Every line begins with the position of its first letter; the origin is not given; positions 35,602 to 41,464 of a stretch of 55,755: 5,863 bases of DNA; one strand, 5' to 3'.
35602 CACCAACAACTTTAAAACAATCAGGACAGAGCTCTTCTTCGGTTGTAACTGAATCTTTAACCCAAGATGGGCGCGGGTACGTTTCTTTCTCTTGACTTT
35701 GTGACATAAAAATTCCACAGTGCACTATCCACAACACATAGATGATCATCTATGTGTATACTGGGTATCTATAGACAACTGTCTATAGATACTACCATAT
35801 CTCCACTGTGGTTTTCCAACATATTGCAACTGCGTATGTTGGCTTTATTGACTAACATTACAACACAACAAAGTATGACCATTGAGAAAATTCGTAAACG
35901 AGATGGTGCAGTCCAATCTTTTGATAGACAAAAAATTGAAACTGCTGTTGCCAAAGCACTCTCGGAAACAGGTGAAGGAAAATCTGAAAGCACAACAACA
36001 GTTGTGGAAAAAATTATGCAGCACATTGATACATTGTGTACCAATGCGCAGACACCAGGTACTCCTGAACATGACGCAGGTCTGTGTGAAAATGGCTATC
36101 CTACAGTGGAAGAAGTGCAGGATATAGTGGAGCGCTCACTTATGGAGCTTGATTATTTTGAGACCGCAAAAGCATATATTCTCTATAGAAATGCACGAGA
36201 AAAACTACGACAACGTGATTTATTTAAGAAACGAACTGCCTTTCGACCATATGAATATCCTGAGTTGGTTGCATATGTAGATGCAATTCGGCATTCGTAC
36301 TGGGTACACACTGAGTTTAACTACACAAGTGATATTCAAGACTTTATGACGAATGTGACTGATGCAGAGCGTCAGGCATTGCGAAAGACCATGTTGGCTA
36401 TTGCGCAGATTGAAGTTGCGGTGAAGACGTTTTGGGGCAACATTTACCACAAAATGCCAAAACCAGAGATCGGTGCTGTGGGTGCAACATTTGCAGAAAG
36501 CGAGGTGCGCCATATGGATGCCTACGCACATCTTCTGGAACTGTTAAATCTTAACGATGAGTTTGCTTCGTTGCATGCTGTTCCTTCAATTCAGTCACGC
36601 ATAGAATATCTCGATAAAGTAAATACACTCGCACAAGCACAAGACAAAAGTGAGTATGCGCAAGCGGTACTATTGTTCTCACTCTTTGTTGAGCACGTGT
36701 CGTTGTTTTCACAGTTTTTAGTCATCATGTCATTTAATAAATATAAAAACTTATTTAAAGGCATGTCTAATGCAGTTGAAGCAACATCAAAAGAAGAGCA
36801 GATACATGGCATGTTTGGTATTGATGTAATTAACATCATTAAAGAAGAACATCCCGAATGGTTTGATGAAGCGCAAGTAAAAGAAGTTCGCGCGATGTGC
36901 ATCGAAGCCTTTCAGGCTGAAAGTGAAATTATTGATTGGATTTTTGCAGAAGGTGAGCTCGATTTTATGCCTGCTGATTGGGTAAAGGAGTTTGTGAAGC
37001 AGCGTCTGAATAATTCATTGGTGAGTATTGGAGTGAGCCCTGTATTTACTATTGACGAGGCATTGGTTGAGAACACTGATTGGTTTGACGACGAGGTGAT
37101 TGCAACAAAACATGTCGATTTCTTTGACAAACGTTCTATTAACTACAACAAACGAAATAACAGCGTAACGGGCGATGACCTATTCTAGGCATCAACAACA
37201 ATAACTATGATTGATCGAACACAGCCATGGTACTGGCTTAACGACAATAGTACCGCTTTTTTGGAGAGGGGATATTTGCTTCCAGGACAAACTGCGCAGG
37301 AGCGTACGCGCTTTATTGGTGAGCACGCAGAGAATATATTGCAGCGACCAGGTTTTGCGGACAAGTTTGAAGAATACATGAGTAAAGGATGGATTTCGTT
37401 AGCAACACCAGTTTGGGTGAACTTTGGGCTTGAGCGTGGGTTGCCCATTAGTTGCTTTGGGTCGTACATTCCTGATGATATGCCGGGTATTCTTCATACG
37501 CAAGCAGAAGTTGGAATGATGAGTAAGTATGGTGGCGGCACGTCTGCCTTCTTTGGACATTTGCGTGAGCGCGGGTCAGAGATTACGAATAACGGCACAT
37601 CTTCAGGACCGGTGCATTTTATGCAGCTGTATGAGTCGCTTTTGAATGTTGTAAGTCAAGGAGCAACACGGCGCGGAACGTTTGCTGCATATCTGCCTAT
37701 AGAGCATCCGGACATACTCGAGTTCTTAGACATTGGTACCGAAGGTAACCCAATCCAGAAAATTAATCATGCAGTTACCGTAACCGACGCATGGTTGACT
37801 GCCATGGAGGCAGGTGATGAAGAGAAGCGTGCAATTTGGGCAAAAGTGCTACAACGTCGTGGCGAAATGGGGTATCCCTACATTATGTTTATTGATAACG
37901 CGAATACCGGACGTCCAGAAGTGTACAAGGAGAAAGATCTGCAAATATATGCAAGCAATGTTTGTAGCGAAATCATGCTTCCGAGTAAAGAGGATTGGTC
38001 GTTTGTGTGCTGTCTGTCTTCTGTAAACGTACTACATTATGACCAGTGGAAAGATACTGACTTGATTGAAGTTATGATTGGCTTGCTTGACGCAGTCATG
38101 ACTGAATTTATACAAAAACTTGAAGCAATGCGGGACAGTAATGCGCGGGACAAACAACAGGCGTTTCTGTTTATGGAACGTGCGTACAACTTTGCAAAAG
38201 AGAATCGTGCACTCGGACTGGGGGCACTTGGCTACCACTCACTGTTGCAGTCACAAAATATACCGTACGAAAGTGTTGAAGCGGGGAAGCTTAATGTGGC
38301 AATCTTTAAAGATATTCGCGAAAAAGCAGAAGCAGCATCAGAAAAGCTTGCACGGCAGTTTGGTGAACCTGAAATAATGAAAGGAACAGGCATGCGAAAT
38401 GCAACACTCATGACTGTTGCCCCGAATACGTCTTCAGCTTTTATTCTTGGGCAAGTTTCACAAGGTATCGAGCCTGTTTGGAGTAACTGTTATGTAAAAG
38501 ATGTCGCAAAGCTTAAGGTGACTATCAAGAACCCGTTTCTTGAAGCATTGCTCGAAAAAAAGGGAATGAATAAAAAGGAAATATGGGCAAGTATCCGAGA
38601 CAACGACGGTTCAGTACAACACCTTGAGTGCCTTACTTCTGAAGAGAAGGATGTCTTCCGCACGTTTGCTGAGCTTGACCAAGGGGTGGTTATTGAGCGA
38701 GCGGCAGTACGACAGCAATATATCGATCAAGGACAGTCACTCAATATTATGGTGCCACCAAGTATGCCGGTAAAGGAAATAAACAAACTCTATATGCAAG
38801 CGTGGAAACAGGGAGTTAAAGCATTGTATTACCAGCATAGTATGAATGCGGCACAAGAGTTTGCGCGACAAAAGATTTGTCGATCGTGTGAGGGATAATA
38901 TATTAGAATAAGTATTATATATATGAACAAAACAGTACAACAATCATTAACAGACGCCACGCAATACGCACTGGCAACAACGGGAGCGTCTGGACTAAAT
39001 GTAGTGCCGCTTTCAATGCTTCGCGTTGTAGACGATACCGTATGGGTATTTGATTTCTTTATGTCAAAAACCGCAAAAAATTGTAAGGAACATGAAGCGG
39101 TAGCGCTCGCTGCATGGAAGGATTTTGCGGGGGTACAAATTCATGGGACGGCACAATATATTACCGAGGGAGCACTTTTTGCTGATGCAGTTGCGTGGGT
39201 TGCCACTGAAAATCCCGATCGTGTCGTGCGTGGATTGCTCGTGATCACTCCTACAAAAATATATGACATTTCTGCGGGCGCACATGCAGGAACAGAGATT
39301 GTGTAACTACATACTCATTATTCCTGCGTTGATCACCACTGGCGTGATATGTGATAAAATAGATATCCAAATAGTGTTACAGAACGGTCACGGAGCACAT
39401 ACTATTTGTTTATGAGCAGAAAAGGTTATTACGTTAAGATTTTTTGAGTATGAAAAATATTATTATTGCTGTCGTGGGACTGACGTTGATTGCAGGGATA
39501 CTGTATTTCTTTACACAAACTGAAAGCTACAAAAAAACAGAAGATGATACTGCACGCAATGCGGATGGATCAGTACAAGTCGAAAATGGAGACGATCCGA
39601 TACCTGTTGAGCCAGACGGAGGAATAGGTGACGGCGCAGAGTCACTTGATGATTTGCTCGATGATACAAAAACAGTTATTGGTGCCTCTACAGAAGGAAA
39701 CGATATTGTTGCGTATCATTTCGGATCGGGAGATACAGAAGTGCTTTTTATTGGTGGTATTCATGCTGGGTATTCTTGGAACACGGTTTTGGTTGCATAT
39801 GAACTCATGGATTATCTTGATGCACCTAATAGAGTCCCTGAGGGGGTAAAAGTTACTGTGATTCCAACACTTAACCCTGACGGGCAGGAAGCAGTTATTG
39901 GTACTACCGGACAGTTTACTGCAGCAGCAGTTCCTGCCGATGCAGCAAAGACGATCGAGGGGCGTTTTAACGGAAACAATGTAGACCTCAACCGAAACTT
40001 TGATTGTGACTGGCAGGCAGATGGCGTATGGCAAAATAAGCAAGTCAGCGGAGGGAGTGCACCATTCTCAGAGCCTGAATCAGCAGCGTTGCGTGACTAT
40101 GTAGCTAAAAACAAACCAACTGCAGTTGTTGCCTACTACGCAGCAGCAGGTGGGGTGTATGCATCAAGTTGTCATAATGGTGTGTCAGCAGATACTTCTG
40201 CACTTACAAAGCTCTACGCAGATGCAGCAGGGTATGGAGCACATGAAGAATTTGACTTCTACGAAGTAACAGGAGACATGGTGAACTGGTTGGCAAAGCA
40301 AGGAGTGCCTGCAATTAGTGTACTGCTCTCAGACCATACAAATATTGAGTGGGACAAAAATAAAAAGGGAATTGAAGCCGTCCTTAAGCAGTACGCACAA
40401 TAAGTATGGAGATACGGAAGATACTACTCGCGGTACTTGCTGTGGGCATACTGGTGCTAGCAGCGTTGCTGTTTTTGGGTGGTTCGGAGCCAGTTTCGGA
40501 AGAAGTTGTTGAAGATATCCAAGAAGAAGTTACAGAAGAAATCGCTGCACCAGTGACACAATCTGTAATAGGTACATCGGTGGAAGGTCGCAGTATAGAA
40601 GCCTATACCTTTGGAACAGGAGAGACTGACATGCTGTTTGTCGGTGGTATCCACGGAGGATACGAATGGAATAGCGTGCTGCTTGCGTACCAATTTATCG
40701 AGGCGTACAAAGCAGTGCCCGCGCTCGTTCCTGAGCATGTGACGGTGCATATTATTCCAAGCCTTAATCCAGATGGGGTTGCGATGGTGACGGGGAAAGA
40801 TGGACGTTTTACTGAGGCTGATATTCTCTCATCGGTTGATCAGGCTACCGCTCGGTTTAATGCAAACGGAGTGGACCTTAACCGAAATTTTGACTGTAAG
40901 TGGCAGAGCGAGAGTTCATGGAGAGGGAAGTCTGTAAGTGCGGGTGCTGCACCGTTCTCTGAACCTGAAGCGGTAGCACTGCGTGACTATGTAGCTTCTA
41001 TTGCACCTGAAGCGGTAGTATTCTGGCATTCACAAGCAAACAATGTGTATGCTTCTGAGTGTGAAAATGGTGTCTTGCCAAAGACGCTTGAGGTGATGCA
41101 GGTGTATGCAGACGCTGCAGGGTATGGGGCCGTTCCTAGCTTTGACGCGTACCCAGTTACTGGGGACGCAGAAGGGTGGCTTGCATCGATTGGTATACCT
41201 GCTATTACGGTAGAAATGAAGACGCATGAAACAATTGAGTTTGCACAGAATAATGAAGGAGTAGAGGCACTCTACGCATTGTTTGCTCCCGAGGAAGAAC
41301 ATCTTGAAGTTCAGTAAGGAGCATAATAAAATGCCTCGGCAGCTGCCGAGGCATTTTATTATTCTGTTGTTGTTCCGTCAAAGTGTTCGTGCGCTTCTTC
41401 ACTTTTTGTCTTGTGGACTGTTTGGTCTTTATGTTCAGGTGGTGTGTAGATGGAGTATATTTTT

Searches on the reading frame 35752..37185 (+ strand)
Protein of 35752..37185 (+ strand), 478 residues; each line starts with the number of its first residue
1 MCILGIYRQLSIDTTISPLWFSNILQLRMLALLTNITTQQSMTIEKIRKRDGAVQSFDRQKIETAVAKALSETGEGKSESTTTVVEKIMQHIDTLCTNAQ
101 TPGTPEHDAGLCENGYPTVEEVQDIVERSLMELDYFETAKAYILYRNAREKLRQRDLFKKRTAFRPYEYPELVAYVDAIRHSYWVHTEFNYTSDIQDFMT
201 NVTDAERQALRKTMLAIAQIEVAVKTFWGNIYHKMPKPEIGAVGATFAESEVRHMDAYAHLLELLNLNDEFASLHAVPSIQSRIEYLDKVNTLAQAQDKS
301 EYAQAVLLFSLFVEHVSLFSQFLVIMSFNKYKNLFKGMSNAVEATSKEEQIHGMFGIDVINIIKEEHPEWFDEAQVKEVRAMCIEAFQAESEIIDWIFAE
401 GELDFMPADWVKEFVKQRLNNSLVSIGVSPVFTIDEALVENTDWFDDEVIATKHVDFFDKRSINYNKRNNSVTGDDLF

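Call 24: search_protein_families(library=pfam, proteins=[window:35752-37185:+], max_evalue=0.001)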
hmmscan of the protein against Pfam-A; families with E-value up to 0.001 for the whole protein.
window:35752-37185:+ (478 aa): 2 families
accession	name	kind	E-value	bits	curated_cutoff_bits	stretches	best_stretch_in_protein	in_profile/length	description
PF00268.27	Ribonuc_red_sm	-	3.7e-54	184.4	33.6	1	163-435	3-277/281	Ribonucleotide reductase, small chain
PF03477.21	ATP-cone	-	1.8e-20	73.7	25.8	2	115-150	53-87/88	ATP cone domain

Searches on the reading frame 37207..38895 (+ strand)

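Call 24: search_protein_families(library=pfam, proteins=[window:37207-38895:+], max_evalue=0.001)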
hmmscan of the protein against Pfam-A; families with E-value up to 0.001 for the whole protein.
window:37207-38895:+ (563 aa): 2 families
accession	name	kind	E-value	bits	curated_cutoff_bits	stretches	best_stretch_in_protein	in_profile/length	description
PF02867.20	Ribonuc_red_lgC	-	8.9e-94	315.4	23.9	3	391-542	373-522/523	Ribonucleotide reductase, barrel domain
PF00317.26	Ribonuc_red_lgN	-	3.4e-06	27.4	28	1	11-78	3-77/77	Ribonucleotide reductase, all-alpha domain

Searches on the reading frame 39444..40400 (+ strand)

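Call 24: search_protein_families(library=pfam, proteins=[window:39444-40400:+], max_evalue=0.001)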
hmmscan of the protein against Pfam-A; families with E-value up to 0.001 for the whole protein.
window:39444-40400:+ (319 aa): 1 family
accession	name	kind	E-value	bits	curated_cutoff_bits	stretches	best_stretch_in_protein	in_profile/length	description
PF00246.29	Peptidase_M14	-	8.5e-17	62.1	21.6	1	77-296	19-262/286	Zinc carboxypeptidase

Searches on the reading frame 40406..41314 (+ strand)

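Call 63: search_protein_families(library=pfam, proteins=[window:40406-41314:+], max_evalue=0.001)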
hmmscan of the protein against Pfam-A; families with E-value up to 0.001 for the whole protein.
window:40406-41314:+ (303 aa): 2 families
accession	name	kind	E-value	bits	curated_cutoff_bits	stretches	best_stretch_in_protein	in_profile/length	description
PF00246.29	Peptidase_M14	-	9.7e-25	88.2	21.6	1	40-275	6-265/286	Zinc carboxypeptidase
PF24827.1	AstE_AspA_cat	-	0.00028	20.9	25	0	75-286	4-182/192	Succinylglutamate desuccinylase/Aspartoacylase catalytic domain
